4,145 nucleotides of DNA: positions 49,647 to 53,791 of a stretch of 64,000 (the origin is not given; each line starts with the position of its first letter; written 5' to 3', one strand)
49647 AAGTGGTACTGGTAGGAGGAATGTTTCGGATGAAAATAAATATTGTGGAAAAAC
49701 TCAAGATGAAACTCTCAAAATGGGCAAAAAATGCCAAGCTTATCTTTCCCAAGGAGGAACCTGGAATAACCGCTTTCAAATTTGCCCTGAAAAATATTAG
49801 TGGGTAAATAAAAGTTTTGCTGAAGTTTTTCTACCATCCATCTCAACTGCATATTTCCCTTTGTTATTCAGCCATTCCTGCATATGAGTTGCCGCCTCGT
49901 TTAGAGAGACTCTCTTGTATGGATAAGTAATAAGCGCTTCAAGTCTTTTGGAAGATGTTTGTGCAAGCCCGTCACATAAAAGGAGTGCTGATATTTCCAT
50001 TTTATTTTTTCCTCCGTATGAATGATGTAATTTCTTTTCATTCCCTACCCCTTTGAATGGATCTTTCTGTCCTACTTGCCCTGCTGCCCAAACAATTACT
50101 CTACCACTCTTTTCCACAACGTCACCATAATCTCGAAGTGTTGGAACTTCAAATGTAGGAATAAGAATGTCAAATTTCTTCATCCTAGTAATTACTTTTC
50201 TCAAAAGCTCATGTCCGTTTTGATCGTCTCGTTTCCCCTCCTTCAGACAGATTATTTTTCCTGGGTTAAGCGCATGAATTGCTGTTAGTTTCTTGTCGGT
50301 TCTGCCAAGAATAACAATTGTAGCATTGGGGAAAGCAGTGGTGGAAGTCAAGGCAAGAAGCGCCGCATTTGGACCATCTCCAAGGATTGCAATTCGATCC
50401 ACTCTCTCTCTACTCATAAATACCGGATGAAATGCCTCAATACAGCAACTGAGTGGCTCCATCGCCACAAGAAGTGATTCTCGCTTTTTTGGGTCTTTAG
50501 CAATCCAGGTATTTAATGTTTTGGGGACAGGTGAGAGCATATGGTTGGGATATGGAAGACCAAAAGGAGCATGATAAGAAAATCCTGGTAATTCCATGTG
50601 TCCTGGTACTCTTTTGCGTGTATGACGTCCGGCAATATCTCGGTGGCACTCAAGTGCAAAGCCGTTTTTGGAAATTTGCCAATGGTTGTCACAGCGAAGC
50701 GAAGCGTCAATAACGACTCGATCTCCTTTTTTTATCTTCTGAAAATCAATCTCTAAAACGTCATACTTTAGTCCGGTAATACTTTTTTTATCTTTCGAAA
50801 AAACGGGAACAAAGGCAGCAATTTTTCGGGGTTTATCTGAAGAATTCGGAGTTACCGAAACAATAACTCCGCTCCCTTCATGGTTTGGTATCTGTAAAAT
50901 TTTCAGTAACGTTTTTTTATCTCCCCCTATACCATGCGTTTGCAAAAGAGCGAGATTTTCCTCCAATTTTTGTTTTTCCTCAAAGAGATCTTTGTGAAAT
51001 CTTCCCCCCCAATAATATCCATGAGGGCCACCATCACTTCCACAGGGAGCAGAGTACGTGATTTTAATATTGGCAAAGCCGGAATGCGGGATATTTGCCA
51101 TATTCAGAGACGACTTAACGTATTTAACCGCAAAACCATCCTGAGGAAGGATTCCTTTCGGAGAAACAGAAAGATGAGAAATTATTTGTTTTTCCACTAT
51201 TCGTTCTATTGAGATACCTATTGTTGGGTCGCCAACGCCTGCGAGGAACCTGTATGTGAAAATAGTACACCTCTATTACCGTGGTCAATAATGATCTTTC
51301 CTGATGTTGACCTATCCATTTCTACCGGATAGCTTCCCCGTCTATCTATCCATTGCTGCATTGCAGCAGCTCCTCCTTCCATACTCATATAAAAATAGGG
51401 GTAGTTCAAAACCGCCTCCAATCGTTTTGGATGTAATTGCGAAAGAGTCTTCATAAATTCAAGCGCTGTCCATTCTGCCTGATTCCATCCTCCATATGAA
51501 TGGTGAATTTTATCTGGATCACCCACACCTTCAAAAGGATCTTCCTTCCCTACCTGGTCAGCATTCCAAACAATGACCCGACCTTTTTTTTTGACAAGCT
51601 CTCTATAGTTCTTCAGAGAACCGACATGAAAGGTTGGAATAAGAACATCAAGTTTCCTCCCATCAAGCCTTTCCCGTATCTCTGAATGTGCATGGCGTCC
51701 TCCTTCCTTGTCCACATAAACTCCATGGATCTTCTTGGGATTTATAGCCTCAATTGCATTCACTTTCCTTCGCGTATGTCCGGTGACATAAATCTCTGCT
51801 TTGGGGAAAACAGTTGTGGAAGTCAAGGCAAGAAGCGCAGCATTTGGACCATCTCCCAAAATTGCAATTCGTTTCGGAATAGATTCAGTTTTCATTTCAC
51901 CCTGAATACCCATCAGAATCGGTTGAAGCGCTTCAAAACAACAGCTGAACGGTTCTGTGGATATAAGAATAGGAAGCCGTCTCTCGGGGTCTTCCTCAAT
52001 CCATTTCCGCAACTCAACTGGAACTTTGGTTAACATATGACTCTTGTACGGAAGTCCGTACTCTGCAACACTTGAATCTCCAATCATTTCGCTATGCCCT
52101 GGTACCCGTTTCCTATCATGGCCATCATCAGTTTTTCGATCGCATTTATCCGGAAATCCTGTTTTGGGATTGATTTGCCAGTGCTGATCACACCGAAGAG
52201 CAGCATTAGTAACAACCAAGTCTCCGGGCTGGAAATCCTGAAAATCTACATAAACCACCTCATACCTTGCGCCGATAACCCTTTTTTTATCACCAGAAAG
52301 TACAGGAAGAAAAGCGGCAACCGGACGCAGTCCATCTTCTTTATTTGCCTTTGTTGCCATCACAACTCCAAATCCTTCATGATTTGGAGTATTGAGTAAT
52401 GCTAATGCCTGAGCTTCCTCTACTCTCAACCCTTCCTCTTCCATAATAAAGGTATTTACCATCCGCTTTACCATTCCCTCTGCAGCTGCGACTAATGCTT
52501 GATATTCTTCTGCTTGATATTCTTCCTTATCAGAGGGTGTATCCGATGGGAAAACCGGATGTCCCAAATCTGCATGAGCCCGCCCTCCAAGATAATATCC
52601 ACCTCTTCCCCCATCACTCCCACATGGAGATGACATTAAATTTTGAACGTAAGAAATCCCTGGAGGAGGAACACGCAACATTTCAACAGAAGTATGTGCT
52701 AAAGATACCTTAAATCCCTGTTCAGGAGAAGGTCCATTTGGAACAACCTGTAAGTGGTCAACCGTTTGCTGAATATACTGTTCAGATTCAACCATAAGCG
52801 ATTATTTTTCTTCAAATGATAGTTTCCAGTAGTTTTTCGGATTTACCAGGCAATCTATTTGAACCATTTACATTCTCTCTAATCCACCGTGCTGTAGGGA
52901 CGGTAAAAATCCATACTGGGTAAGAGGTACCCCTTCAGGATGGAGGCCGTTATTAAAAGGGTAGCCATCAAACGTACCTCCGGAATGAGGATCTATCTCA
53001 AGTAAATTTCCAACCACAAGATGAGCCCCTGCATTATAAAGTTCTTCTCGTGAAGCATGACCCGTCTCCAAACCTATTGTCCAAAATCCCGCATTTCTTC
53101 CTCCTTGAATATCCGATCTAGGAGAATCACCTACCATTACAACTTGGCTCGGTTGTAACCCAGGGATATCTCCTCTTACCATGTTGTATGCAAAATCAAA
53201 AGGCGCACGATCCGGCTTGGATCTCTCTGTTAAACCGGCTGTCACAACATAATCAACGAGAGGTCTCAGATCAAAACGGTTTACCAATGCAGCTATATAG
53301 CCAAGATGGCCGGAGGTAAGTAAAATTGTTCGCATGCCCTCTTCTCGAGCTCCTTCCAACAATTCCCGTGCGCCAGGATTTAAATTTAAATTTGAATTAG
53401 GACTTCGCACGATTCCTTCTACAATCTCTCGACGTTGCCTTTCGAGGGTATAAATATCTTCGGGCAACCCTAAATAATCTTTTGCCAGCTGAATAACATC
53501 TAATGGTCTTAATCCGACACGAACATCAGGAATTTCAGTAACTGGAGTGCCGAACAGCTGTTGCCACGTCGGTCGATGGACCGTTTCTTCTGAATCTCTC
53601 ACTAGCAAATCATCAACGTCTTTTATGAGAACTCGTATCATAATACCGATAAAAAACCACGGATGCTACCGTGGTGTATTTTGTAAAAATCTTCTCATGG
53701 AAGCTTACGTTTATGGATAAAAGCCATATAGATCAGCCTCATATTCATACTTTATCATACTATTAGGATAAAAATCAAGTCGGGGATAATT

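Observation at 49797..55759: Form II/III RuBisCO in a non-canonical operon: P-loop kinase, HAD phosphatase and two outsized MDR dehydrogenase paralogs, with no AMP phosphorylase or R15P isomerase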

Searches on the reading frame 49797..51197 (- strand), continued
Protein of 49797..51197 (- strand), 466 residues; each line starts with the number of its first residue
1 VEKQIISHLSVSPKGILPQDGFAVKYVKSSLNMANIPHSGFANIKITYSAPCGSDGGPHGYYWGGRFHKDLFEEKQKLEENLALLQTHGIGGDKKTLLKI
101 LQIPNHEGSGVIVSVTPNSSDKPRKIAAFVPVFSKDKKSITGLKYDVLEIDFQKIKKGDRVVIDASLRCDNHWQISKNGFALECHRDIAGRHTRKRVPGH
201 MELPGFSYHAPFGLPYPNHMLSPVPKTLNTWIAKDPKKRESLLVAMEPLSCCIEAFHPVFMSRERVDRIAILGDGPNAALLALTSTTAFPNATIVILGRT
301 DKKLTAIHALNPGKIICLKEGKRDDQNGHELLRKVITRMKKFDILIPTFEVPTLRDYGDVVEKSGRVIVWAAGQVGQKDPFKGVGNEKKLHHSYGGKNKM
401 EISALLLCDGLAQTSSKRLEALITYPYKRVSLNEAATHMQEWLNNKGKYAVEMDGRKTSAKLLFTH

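Call 82: search_protein_families(library=ncbifam, proteins=[P0037, P0036, P0039], max_evalue=0.00001)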
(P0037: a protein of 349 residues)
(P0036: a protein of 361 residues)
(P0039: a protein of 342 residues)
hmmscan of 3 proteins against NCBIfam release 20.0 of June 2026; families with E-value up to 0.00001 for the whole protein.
P0037 (349 aa): 23 families
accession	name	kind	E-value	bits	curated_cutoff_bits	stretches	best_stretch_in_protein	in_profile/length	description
NF003808.0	PRK05396.1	equivalog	8.6e-61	205.7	380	1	1-345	1-339/341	L-threonine 3-dehydrogenase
TIGR00692.1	tdh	equivalog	1.5e-60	205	458.35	1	12-344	11-338/340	L-threonine 3-dehydrogenase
NF041097.1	keto_inos_dh_IolM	equivalog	1.3e-47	162.3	450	1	11-338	39-381/389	scyllo-inosose 3-dehydrogenase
NF007489.0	PRK10083.1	equivalog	8e-45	153.3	376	1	1-335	1-324/339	Zn-dependent oxidoreductase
NF007642.0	PRK10309.1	equivalog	3.9e-39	134.9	550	1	1-335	1-334/347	galactitol-1-phosphate 5-dehydrogenase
NF010344.0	PRK13771.1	subfamily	2.3e-38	132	349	1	1-336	1-322/334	putative alcohol dehydrogenase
NF007375.0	PRK09880.1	equivalog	2.7e-34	118.4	469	1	3-334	7-330/344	L-idonate 5-dehydrogenase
NF041172.1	AcrlCoa_red_Thmprot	equivalog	3.2e-33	115.1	500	1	1-343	1-331/334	acryloyl-CoA reductase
TIGR03366.1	HpnZ_proposed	hypoth_equivalog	3.8e-27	95.3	328.1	1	20-324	1-312/315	putative phosphonate catabolism associated alcohol dehydrogenase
NF006940.0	PRK09422.1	equivalog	5.1e-26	91.4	344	1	1-292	1-283/338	alcohol dehydrogenase AdhP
TIGR03451.1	mycoS_dep_FDH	equivalog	1.2e-25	90.1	512.9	1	14-330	16-342/358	S-(hydroxymethyl)mycothiol dehydrogenase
TIGR02822.1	adh_fam_2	subfamily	5.2e-25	88.2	283.5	1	10-130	13-134/329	zinc-binding alcohol dehydrogenase family protein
TIGR03989.1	Rxyl_3153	subfamily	8e-25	87.9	440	1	4-331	6-355/370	NDMA-dependent alcohol dehydrogenase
TIGR03201.1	dearomat_had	equivalog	8.3e-22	77.7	338.65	1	9-223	7-220/349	6-hydroxycyclohex-1-ene-1-carbonyl-CoA dehydrogenase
TIGR02824.1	quinone_pig3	subfamily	8.6e-20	71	296.8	2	8-82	11-86/325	putative NAD(P)H quinone oxidoreductase, PIG3 family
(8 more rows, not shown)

P0036 (361 aa): 17 families
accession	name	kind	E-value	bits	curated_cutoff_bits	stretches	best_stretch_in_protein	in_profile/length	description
NF007489.0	PRK10083.1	equivalog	8.5e-36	123.6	376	1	1-347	1-324/339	Zn-dependent oxidoreductase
NF041097.1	keto_inos_dh_IolM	equivalog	9.6e-33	113.4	450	1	9-356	37-387/389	scyllo-inosose 3-dehydrogenase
NF003808.0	PRK05396.1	equivalog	5.1e-31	107.8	380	1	13-355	14-337/341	L-threonine 3-dehydrogenase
TIGR00692.1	tdh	equivalog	1.3e-30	106.6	458.35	1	16-349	15-331/340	L-threonine 3-dehydrogenase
NF007375.0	PRK09880.1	equivalog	4.8e-30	104.5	469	1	4-346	8-330/344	L-idonate 5-dehydrogenase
NF007642.0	PRK10309.1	equivalog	1.1e-25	90.7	550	1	11-338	11-325/347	galactitol-1-phosphate 5-dehydrogenase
NF010344.0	PRK13771.1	subfamily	3.7e-24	85.3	349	1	1-346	1-320/334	putative alcohol dehydrogenase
NF006940.0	PRK09422.1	equivalog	6.4e-18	64.8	344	1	1-327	1-306/338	alcohol dehydrogenase AdhP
NF041172.1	AcrlCoa_red_Thmprot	equivalog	7.6e-18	64.5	500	1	1-345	1-320/334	acryloyl-CoA reductase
TIGR03366.1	HpnZ_proposed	hypoth_equivalog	1.2e-17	64.1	328.1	1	27-337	8-313/315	putative phosphonate catabolism associated alcohol dehydrogenase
NF047908.1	AldhRedAhr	equivalog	8e-16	57.8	470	1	23-346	27-322/335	NADPH-dependent aldehyde reductase Ahr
TIGR03201.1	dearomat_had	equivalog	1.6e-15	57.1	338.65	1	15-330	14-321/349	6-hydroxycyclohex-1-ene-1-carbonyl-CoA dehydrogenase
TIGR03989.1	Rxyl_3153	subfamily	8.8e-15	54.8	440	1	115-347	138-359/370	NDMA-dependent alcohol dehydrogenase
TIGR02818.1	adh_III_F_hyde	equivalog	1.1e-12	47.7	543.95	1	3-355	4-365/368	S-(hydroxymethyl)glutathione dehydrogenase/class III alcohol dehydrogenase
TIGR03451.1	mycoS_dep_FDH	equivalog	3.9e-11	42.4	512.9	1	13-356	15-356/358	S-(hydroxymethyl)mycothiol dehydrogenase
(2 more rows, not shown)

P0039 (342 aa): 8 families
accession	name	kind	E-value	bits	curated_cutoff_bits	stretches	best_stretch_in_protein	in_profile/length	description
NF003808.0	PRK05396.1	equivalog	8.7e-20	70.9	380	1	24-341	24-341/341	L-threonine 3-dehydrogenase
NF007375.0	PRK09880.1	equivalog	9.1e-18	64.1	469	1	25-333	27-334/344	L-idonate 5-dehydrogenase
TIGR00692.1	tdh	equivalog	1.2e-17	63.9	458.35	1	24-340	22-340/340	L-threonine 3-dehydrogenase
NF010344.0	PRK13771.1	subfamily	4.3e-13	48.9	349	1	12-338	13-331/334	putative alcohol dehydrogenase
NF007489.0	PRK10083.1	equivalog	3.8e-12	45.8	376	1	28-331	27-325/339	Zn-dependent oxidoreductase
NF041172.1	AcrlCoa_red_Thmprot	equivalog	4.8e-12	45.5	500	1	24-337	24-331/334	acryloyl-CoA reductase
NF007642.0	PRK10309.1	equivalog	9.9e-12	44.7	550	1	18-214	18-210/347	galactitol-1-phosphate 5-dehydrogenase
NF006940.0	PRK09422.1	equivalog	4.1e-07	29.3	344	1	113-338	112-333/338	alcohol dehydrogenase AdhP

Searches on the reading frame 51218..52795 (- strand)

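Call 3: search_protein_families(library=pfam, proteins=[window:51218-52795:-], max_evalue=0.1)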
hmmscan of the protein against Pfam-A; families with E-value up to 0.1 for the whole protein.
window:51218-52795:- (525 aa): 0 families

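Call 4: search_protein_families(library=ncbifam, proteins=[window:51218-52795:-], max_evalue=0.1)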
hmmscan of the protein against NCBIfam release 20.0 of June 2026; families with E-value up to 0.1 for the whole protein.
window:51218-52795:- (525 aa): 1 family
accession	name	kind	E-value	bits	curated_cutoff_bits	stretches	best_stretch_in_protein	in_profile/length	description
NF045512.1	PyrPipCarbRedLhpI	equivalog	0.083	12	400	0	304-348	120-164/298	bifunctional Delta(1)-pyrroline-2-carboxylate/Delta(1)-piperideine-2-carboxylate reductase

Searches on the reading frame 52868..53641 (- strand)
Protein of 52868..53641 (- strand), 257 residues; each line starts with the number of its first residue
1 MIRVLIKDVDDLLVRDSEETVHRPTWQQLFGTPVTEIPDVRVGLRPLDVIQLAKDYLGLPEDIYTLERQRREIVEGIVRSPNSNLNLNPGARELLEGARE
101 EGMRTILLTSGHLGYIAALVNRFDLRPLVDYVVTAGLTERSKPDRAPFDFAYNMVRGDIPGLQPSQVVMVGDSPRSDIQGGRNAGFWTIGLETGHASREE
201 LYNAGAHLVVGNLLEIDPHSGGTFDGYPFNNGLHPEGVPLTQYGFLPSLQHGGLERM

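Call 3: search_protein_families(library=pfam, proteins=[window:52868-53641:-], max_evalue=0.1)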
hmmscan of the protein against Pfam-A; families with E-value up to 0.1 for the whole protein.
window:52868-53641:- (257 aa): 4 families
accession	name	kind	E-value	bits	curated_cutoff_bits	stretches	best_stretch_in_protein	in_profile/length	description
PF00702.32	Hydrolase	-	3.9e-16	60.4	26.4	1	3-185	2-191/191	haloacid dehalogenase-like hydrolase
PF13242.12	Hydrolase_like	-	1e-15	57.8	22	1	141-215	3-74/75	HAD-hyrolase-like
PF13419.12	HAD_2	-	2e-13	51.3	23.8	1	75-190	67-177/178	Haloacid dehalogenase-like hydrolase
PF12710.13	HAD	-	4.5e-05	24.4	27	1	82-179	84-186/189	haloacid dehalogenase-like hydrolase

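Call 4: search_protein_families(library=ncbifam, proteins=[window:52868-53641:-], max_evalue=0.1)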
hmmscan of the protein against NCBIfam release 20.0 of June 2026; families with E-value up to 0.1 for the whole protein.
window:52868-53641:- (257 aa): 37 families (the best 25 are shown)
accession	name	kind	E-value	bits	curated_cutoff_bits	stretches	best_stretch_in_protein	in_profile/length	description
TIGR02253.1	CTE7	subfamily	2e-16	60.4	169.75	1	83-216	91-220/221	TIGR02253 family HAD-type hydrolase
NF009695.0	PRK13222.1-2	equivalog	5.2e-13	49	225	1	86-216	94-218/226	phosphoglycolate phosphatase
NF006976.0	PRK09449.1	equivalog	8.4e-12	45.1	183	1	87-199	96-203/225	pyrimidine 5'-nucleotidase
NF053653.1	InDiPhoBT2121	equivalog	1.1e-10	41.5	245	1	87-214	87-209/216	inorganic diphosphatase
TIGR02254.1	YjjG_YfnB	equivalog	1.2e-10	41.2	159.9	1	82-193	93-198/223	YjjG family noncanonical pyrimidine nucleotidase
TIGR03351.1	PhnX-like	hypoth_equivalog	6.6e-10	39.3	218.9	1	86-214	87-213/220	phosphonatase-like hydrolase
NF052576.1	PymNtasePynAStpc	equivalog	2.2e-09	37.3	350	1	88-191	101-200/229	pyrimidine 5'-nucleotidase PynA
TIGR02252.1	DREG-2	subfamily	3.5e-09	36.7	155.2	1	87-186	106-199/203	HAD hydrolase, REG-2-like, family IA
TIGR01454.1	AHBA_synth_RP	hypoth_equivalog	1.1e-08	35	246.65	1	84-210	73-193/205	AHBA synthesis associated protein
NF009698.0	PRK13223.1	equivalog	2.2e-08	33.6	466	1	87-218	102-227/272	phosphoglycolate phosphatase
TIGR01449.2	PGP_bact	equivalog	2.8e-08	33.6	180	1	86-211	85-204/213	phosphoglycolate phosphatase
NF053830.1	RUBPPhHalo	equivalog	4.2e-08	33.1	330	1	85-194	102-206/234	ribulose-1,5-bisphosphate 5-phosphatase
TIGR01460.1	HAD-SF-IIA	subfamily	6e-08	32.8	100.15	1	122-194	174-246/246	HAD-IIA family hydrolase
TIGR01422.2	phosphonatase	equivalog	6.7e-08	32.1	220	1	83-193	95-201/251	phosphonoacetaldehyde hydrolase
NF009697.0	PRK13222.1-4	equivalog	1.3e-07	31.2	327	1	62-214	70-216/232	phosphoglycolate phosphatase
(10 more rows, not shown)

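Call 73: search_solved_structures(query=window:52868-53641:-, max_evalue=0.001)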
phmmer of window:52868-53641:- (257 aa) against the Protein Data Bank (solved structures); distinct sequences matched with E-value up to 0.001: 20.
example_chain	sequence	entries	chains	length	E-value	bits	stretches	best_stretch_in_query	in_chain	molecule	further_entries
3r9k_A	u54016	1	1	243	1.1e-07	35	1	85-211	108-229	Putative beta-phosphoglucomutase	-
3qu2_A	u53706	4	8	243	1.3e-07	34.8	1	86-211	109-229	INORGANIC PYROPHOSPHATASE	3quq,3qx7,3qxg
3qub_A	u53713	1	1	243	1.4e-07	34.8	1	86-211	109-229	INORGANIC PYROPHOSPHATASE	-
3quc_A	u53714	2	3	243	1.4e-07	34.8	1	86-211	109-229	INORGANIC PYROPHOSPHATASE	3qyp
3qu5_A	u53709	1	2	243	1.5e-07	34.6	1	86-211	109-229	INORGANIC PYROPHOSPHATASE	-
3qu7_A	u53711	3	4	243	1.5e-07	34.6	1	86-211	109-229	INORGANIC PYROPHOSPHATASE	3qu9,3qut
3qu4_A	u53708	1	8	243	1.5e-07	34.6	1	87-211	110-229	INORGANIC PYROPHOSPHATASE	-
4knv_A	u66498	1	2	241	7.2e-06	29.1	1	91-187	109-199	N-acylneuraminate-9-phosphatase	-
4knw_A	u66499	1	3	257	8.3e-06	28.9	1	91-187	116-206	N-acylneuraminate-9-phosphatase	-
3dv9_A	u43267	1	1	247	8.6e-06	28.8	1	87-213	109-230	beta-phosphoglucomutase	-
2w4m_A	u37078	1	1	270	9.1e-06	28.8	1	91-187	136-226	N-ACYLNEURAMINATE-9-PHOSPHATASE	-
2gfh_A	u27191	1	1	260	9.6e-06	28.7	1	94-215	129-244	haloacid dehalogenase-like hydrolase domain containing 4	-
4ex6_A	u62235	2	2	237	2.4e-05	27.4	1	78-212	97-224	AlnB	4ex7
2hoq_A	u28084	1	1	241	6.3e-05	26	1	84-213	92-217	Putative HAD-hydrolase PH1655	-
2om6_A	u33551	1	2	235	0.00017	24.6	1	85-193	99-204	Probable phosphoserine phosphatase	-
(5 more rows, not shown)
